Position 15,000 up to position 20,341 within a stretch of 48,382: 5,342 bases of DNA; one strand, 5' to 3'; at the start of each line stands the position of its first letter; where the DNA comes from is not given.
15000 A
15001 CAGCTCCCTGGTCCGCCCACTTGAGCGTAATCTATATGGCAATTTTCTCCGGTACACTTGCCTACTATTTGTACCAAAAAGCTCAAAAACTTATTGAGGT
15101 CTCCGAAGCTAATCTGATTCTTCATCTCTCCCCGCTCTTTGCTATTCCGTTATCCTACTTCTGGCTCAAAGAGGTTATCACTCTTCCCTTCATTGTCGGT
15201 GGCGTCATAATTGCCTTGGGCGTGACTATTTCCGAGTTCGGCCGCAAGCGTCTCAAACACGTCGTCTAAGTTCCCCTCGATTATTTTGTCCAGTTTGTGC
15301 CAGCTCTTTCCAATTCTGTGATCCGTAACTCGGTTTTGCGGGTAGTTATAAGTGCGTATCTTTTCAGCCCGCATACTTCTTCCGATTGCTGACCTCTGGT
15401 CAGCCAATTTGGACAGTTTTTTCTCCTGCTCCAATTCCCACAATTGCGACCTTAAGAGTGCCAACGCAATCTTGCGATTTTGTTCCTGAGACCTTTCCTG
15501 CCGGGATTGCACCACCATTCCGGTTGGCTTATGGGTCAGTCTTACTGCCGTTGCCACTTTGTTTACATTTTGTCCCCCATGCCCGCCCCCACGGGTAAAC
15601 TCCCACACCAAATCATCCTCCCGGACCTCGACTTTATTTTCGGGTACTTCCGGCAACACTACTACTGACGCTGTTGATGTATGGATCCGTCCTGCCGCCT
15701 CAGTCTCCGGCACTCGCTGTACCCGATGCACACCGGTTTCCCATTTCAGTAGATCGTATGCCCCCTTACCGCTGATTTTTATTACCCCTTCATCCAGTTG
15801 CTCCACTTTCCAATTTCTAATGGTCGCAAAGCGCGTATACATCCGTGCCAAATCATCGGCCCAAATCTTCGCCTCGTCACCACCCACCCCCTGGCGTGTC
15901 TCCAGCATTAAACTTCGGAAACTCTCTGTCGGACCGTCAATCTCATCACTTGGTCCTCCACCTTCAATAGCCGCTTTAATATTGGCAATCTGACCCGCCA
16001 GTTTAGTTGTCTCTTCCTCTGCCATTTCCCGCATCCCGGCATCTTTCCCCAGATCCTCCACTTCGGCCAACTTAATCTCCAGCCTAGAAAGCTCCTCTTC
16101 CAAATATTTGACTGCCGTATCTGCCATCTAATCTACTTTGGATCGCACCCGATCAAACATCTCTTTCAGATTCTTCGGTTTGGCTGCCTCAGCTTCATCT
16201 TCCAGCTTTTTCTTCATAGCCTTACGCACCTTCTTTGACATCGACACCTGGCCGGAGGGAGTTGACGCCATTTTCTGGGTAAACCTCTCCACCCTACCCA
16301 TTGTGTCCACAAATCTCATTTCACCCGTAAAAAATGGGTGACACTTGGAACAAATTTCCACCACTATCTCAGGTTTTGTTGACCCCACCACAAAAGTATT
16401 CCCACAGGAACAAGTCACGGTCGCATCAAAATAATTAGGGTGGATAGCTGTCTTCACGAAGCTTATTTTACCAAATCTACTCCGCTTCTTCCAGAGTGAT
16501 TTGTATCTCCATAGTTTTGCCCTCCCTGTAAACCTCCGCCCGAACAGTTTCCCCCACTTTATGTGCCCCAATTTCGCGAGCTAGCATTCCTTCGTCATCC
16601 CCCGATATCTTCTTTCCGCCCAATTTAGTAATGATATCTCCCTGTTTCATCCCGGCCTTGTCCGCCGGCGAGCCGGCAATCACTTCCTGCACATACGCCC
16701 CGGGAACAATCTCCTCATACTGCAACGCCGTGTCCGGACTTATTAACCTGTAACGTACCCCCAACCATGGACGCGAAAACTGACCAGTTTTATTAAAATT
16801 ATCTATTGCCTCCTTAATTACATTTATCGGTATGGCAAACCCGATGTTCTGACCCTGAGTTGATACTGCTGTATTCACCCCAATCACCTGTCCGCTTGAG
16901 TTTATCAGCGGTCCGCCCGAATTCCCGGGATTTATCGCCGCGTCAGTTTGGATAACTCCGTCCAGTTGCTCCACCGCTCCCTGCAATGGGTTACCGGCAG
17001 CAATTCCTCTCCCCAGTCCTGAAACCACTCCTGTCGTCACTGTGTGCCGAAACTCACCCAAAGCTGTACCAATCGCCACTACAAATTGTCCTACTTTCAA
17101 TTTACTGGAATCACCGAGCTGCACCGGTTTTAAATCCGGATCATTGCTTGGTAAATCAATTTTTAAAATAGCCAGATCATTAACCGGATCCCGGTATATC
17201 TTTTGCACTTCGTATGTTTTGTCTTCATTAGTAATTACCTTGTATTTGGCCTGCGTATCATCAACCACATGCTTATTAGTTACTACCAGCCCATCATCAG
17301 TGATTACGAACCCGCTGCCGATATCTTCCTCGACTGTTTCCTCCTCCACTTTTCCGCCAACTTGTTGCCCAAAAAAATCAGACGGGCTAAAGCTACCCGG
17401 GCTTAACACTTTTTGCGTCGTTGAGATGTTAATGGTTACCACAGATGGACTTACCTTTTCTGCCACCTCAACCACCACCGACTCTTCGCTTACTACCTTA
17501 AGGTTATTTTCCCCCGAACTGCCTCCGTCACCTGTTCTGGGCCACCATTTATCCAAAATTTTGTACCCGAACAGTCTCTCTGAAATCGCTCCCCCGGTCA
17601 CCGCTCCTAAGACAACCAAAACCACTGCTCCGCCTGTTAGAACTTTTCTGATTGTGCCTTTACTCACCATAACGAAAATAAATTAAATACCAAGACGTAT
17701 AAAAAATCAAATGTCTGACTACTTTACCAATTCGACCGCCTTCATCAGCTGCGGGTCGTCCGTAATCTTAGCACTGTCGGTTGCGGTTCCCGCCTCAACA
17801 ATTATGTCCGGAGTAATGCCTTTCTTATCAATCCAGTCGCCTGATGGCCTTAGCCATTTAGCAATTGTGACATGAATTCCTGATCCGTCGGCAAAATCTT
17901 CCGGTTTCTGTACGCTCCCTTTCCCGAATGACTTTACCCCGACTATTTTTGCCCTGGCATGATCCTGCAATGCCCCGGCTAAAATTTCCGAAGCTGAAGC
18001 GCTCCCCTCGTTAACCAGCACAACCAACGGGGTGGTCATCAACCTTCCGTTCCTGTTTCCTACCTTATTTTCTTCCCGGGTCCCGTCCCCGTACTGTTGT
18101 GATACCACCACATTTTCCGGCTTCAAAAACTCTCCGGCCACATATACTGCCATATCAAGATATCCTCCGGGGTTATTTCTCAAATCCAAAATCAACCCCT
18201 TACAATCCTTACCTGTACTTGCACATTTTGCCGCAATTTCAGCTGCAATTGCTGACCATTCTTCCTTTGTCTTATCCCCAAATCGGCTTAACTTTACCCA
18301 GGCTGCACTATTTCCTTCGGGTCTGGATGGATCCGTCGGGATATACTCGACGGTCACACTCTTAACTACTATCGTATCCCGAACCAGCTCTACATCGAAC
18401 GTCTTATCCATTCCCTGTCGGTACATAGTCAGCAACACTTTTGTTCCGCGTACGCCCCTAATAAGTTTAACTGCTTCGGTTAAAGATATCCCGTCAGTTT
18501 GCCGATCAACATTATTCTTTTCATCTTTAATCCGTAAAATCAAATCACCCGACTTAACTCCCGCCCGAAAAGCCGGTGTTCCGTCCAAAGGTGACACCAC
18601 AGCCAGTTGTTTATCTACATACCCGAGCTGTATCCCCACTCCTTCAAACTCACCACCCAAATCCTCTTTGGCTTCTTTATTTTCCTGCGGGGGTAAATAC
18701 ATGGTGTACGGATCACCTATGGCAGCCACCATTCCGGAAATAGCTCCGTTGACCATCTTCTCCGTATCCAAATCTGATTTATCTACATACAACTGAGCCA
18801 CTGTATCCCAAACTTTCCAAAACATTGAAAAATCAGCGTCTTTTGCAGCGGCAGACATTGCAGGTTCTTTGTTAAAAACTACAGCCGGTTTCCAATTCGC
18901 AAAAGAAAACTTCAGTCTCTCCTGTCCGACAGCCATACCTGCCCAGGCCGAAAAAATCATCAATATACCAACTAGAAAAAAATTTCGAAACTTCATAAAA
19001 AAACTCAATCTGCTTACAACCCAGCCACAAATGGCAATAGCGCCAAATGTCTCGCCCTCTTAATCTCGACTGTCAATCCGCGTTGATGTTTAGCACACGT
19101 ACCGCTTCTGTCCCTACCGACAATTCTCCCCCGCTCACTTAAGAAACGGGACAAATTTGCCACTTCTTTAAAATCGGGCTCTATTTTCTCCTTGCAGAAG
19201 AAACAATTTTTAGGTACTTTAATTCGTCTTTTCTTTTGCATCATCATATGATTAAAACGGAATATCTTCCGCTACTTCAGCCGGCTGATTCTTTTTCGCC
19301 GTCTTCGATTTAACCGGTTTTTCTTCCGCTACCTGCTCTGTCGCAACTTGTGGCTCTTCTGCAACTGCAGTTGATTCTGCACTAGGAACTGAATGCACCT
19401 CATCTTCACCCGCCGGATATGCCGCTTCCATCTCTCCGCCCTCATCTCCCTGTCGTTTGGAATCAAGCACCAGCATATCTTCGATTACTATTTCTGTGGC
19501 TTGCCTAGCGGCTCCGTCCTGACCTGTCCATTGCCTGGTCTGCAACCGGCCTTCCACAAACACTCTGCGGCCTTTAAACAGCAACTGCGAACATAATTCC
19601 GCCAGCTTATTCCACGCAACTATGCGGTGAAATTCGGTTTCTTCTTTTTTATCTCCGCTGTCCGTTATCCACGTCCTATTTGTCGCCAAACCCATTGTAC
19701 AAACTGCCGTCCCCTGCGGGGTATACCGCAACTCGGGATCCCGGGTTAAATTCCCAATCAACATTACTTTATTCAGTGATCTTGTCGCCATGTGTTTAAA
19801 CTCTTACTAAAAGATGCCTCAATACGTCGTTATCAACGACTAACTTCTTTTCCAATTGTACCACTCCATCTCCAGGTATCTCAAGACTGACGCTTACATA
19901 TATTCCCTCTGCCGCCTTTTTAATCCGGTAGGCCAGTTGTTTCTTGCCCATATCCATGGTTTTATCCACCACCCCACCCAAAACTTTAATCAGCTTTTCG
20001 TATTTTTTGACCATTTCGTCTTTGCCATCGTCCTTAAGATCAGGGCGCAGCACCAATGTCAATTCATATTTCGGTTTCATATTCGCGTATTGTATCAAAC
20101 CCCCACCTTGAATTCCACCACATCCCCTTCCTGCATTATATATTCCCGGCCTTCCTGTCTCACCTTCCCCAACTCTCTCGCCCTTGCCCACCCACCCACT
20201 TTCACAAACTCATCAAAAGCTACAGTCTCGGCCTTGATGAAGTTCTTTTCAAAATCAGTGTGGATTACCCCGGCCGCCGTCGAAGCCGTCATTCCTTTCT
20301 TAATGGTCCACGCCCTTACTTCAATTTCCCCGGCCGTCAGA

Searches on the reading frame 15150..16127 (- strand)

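Call 55: search_protein_families(library=pfam, proteins=[window:15150-16127:-], max_evalue=0.1)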
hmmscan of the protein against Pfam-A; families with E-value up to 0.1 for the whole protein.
window:15150-16127:- (325 aa): 3 families
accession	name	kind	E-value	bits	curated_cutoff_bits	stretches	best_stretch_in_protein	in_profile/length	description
PF03462.23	PCRF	-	9.2e-36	123.9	24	1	12-155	43-194/194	PCRF domain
PF00472.26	RF-1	-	9.7e-35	119.5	35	1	164-271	3-116/116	RF-1 domain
PF08967.16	ENCP4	-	0.045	14.3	31.4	0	4-30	33-59/81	Putative type 4B encapsulin shell protein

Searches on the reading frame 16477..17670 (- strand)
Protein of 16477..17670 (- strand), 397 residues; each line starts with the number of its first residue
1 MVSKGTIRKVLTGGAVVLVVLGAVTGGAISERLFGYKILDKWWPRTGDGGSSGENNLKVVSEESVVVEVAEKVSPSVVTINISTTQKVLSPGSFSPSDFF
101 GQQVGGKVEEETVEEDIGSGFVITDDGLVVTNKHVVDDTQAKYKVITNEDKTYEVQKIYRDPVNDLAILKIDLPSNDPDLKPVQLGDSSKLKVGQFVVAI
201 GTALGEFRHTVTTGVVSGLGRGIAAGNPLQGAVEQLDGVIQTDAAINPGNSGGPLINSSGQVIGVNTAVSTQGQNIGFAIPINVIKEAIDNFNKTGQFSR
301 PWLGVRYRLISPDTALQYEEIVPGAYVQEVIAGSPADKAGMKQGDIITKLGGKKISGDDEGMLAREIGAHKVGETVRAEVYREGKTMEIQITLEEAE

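Call 55: search_protein_families(library=pfam, proteins=[window:16477-17670:-], max_evalue=0.1)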
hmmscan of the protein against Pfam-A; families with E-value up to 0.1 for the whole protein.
window:16477-17670:- (397 aa): 10 families
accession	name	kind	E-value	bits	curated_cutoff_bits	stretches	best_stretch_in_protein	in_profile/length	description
PF13365.12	Trypsin_2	-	6.6e-34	118.2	27.6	1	118-265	1-144/144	Trypsin-like peptidase domain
PF00089.32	Trypsin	-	2.1e-23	83.8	20.6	1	115-289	24-220/220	Trypsin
PF13180.12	PDZ_2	-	4.6e-17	62.5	27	1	303-393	3-80/80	PDZ domain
PF17820.7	PDZ_6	-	6.1e-08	32.7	27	1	327-357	2-31/54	PDZ domain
PF00595.29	PDZ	-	2.4e-06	28.2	23.2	1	322-356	24-58/81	PDZ domain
PF10459.15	Peptidase_S46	-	8.6e-05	21.8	22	0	243-266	627-650/698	Peptidase S46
PF05579.19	Peptidase_S32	-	0.00016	21.4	24.7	1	244-275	200-234/297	Equine arteritis virus serine endopeptidase S32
PF17754.6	TetR_C_14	-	0.0011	19.2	22.7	1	281-350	3-72/112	MftR C-terminal domain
PF02907.21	Peptidase_S29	-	0.039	14.1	25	0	246-275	105-134/149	Hepatitis C virus NS3 protease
PF00949.27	Peptidase_S7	-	0.043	14.1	20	0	238-274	85-124/131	Peptidase S7, Flavivirus NS3 serine protease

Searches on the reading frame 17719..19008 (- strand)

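Call 9: search_protein_families(library=pfam, proteins=[window:17719-19008:-], max_evalue=0.001)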
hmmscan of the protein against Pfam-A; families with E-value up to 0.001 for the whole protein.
window:17719-19008:- (429 aa): 5 families
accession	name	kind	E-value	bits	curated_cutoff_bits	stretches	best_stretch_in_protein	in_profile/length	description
PF03572.23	Peptidase_S41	-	4.4e-50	169.9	24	1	236-404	3-165/165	Peptidase family S41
PF22694.1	CtpB_N-like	-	9.5e-09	36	27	1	55-105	35-81/85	Activating protease CtpB N-terminal domain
PF13180.12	PDZ_2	-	1.6e-08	35.2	27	1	124-208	3-80/80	PDZ domain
PF00595.29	PDZ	-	0.00024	21.9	23.2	1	118-194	8-79/81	PDZ domain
PF17820.7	PDZ_6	-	0.00033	20.8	27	1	138-196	3-53/54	PDZ domain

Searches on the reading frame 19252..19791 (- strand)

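Call 9: search_protein_families(library=pfam, proteins=[window:19252-19791:-], max_evalue=0.001)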
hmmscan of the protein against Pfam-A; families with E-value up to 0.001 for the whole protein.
window:19252-19791:- (179 aa): 2 families
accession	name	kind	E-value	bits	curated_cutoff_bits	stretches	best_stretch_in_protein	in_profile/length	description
PF00436.31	SSB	-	3e-38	130.5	26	1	6-107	1-102/104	Single-strand binding protein family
PF22657.2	SSB_1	-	0.00074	20.1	27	0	7-86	1-78/91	Another single-strand binding protein family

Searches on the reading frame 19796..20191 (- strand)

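Call 9: search_protein_families(library=pfam, proteins=[window:19796-20191:-], max_evalue=0.001)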
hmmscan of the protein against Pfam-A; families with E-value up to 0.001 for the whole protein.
window:19796-20191:- (131 aa): 1 family
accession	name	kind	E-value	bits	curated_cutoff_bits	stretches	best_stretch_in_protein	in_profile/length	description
PF01250.22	Ribosomal_S6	-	8.9e-24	83.9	27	1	41-130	1-90/90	Ribosomal protein S6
